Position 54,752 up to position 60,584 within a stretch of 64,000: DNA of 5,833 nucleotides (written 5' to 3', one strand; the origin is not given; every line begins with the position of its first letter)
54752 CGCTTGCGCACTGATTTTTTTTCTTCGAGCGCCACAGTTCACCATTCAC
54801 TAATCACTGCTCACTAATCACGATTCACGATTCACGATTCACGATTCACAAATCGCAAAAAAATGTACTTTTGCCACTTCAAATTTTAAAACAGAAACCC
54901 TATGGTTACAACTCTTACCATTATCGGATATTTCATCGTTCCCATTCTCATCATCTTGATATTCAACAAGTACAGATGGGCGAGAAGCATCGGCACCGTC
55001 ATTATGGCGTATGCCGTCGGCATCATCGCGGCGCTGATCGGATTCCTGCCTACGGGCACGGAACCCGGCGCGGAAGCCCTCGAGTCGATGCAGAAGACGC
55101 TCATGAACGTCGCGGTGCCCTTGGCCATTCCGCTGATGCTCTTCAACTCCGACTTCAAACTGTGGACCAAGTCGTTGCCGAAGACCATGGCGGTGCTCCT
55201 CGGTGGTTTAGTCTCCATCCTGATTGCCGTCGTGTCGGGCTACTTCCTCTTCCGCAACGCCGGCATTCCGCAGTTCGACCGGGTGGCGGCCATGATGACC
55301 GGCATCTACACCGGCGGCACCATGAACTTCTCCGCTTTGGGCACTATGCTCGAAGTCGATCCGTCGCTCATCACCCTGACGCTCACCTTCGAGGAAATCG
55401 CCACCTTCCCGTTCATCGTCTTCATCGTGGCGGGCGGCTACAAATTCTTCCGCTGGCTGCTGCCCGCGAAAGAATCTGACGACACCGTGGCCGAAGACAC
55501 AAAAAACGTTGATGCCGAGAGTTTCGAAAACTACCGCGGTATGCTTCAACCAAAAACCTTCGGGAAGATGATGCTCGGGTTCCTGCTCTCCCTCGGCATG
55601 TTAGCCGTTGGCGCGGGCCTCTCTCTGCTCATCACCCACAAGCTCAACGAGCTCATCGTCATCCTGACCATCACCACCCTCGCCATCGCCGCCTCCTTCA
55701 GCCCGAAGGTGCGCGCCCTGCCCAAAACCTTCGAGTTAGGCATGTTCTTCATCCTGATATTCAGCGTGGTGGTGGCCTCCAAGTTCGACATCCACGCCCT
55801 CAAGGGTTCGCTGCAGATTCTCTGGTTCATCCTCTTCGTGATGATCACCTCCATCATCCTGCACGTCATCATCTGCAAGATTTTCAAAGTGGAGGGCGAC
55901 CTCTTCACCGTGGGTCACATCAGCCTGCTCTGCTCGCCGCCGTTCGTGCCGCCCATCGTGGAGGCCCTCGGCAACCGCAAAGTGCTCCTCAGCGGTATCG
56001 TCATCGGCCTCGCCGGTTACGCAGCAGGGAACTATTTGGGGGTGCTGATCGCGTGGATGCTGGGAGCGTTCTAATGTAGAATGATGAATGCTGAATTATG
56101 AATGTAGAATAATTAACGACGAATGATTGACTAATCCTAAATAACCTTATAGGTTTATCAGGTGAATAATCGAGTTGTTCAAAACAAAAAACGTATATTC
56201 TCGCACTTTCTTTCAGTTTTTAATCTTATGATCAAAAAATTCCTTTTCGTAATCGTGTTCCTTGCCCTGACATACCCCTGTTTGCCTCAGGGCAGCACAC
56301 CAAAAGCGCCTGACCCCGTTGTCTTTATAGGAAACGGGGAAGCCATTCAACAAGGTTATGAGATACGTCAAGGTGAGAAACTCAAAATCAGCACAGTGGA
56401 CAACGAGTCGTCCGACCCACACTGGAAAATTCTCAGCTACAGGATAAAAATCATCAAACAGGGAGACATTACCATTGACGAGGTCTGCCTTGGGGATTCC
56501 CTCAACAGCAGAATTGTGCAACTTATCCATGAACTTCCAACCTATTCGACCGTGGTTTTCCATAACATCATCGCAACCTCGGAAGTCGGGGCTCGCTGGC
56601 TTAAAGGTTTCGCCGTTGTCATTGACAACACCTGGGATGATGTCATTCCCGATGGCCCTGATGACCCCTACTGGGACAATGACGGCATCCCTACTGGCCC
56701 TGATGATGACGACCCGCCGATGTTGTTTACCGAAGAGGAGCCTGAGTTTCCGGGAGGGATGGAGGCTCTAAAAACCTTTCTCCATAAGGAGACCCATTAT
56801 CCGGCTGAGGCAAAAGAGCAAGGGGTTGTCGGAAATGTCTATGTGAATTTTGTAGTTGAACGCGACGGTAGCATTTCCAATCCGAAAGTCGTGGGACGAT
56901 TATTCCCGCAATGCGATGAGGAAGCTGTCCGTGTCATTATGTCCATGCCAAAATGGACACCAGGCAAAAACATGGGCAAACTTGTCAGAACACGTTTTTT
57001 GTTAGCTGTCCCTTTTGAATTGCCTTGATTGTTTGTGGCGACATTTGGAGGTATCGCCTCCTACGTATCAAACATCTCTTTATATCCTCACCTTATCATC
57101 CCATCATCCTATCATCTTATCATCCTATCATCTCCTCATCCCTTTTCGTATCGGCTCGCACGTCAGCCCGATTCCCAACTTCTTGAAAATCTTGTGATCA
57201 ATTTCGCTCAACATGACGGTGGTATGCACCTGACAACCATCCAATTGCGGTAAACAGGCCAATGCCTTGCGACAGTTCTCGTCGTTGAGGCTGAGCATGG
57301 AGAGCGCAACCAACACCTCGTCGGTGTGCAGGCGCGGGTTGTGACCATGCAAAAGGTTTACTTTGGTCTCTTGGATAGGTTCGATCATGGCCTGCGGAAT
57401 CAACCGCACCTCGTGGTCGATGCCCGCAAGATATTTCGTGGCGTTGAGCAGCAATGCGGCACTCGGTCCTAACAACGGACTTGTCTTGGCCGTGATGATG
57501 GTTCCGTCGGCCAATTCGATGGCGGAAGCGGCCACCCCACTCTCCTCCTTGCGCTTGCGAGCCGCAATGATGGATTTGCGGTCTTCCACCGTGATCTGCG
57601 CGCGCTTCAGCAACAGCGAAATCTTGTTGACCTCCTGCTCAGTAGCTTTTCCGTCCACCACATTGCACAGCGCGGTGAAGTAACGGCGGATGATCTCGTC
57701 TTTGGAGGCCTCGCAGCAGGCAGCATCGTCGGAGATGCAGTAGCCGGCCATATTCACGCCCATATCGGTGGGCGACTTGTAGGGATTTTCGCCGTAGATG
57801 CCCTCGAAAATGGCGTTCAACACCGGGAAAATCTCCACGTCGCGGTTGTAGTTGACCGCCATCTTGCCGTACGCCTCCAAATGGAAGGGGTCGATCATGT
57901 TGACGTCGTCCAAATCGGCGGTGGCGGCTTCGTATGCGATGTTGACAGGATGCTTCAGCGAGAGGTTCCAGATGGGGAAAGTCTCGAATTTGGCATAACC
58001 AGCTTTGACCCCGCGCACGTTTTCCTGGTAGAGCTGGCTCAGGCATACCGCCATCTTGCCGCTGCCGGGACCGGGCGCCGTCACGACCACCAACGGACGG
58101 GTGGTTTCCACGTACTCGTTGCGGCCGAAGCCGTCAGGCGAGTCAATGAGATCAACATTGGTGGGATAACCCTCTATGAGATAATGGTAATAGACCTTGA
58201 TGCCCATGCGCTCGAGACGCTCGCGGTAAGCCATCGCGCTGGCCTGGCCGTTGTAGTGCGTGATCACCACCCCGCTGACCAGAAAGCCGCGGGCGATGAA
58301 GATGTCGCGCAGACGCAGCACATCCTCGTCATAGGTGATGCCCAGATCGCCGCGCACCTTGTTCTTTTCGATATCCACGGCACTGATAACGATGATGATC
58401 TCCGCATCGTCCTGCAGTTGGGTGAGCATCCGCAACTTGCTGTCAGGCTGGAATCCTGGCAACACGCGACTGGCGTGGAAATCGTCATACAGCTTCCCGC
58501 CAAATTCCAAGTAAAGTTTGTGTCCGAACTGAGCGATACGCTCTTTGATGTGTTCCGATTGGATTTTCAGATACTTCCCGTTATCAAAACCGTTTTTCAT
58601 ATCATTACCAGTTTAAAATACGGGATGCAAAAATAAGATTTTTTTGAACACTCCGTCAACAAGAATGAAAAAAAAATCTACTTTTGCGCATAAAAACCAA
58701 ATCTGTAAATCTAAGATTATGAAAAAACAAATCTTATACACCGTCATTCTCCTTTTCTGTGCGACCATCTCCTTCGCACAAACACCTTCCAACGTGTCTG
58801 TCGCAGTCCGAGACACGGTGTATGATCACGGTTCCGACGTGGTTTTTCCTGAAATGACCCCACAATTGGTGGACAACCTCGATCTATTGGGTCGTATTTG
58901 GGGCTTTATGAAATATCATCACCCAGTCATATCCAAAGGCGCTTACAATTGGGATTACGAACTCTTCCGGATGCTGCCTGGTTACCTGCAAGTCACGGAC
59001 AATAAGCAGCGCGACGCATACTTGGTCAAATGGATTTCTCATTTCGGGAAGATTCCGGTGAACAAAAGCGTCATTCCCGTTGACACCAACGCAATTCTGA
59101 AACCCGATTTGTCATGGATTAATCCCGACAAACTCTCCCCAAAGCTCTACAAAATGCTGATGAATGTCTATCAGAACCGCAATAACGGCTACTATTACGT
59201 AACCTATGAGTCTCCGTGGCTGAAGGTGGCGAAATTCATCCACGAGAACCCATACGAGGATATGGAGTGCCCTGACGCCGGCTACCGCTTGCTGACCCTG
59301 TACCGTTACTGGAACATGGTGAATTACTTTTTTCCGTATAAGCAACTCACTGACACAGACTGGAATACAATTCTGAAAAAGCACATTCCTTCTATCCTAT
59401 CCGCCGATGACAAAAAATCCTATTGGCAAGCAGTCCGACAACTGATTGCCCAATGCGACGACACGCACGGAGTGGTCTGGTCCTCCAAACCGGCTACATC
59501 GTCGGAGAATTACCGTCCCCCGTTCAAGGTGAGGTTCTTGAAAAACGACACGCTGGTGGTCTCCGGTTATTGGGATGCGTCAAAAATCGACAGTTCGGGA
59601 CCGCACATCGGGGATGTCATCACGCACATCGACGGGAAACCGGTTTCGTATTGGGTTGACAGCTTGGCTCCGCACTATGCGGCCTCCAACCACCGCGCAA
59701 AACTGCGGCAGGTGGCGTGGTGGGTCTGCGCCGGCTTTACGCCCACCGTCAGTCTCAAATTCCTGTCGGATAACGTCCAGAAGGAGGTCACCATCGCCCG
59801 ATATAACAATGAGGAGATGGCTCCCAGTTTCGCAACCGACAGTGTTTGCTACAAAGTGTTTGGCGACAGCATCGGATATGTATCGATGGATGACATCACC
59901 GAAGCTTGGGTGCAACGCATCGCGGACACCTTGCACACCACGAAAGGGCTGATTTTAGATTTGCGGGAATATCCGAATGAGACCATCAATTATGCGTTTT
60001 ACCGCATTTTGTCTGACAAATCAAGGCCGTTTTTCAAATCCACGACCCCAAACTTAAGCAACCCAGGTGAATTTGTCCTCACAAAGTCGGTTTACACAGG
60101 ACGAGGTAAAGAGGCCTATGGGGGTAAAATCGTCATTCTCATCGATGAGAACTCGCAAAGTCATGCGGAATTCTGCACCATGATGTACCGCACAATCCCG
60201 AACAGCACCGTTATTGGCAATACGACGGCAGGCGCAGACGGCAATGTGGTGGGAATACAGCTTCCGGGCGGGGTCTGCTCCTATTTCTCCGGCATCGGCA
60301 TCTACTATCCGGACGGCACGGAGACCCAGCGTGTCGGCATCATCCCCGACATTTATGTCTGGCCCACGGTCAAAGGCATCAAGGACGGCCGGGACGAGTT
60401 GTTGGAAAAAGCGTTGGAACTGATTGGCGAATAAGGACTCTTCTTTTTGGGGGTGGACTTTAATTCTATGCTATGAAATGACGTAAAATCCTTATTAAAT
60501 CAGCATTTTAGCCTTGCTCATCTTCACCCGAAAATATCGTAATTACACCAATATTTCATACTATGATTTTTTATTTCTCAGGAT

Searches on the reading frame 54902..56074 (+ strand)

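Call 54: search_protein_families(library=pfam, proteins=[window:54902-56074:+], max_evalue=0.001)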
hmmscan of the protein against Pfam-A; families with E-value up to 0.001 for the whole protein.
window:54902-56074:+ (390 aa): 1 family
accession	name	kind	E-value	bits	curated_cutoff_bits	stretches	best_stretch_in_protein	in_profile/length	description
PF05684.17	DUF819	-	6e-36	124.7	27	1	22-388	15-377/379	Protein of unknown function (DUF819)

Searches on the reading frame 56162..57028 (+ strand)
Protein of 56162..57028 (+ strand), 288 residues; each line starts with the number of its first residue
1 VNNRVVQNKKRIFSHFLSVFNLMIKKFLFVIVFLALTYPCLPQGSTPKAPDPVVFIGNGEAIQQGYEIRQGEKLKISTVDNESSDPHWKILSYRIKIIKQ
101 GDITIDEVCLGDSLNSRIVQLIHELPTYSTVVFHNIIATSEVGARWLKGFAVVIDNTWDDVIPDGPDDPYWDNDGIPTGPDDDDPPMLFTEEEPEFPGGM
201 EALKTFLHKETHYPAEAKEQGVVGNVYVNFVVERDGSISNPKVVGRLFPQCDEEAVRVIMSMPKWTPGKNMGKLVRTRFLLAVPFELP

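Call 54: search_protein_families(library=pfam, proteins=[window:56162-57028:+], max_evalue=0.001)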
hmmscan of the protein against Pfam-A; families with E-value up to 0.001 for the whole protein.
window:56162-57028:+ (288 aa): 1 family
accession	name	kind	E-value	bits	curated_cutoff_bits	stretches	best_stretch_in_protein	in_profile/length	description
PF03544.19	TonB_C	-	1e-13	51.9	24.6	1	210-287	2-79/79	Gram-negative bacterial TonB protein C-terminal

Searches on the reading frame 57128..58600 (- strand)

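Call 54: search_protein_families(library=pfam, proteins=[window:57128-58600:-], max_evalue=0.001)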
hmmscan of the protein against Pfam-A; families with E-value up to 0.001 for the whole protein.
window:57128-58600:- (490 aa): 2 families
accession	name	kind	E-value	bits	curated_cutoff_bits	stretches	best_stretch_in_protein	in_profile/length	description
PF08903.17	DUF1846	-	1.8e-177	589.5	27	1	4-334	2-332/333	Domain of unknown function DUF1846, N-terminal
PF20921.3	DUF1846_C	-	1.4e-57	194.1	27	1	339-484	1-146/153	Domain of unknown function DUF1846, C-terminal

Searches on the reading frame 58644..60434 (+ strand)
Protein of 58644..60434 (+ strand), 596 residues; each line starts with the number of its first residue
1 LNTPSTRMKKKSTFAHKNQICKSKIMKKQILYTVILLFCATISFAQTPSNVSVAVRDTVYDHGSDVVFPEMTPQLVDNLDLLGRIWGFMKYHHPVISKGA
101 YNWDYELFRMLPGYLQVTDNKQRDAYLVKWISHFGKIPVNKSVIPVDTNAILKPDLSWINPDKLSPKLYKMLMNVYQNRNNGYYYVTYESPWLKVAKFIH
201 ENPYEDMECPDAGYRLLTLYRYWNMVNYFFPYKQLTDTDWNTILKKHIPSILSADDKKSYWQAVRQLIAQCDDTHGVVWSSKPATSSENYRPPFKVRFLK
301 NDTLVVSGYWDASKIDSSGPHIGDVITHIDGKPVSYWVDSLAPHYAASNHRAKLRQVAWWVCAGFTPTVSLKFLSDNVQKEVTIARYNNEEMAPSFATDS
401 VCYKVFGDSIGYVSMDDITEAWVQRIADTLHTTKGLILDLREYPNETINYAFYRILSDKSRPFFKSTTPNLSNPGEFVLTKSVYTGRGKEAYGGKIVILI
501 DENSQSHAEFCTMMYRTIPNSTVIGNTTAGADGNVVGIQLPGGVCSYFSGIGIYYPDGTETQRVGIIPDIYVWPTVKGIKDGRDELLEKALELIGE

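Call 54: search_protein_families(library=pfam, proteins=[window:58644-60434:+], max_evalue=0.001)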
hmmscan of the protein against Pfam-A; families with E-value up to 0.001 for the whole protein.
window:58644-60434:+ (596 aa): 2 families
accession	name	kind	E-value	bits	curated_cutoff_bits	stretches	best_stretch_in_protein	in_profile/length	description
PF03572.23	Peptidase_S41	-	1e-15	58.1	24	1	410-572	2-165/165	Peptidase family S41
PF21558.3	Pept_S41_N_bact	-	0.00027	21.2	27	1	319-369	19-69/87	Bacteroidetes, Peptidase, S41 family, N-terminal domain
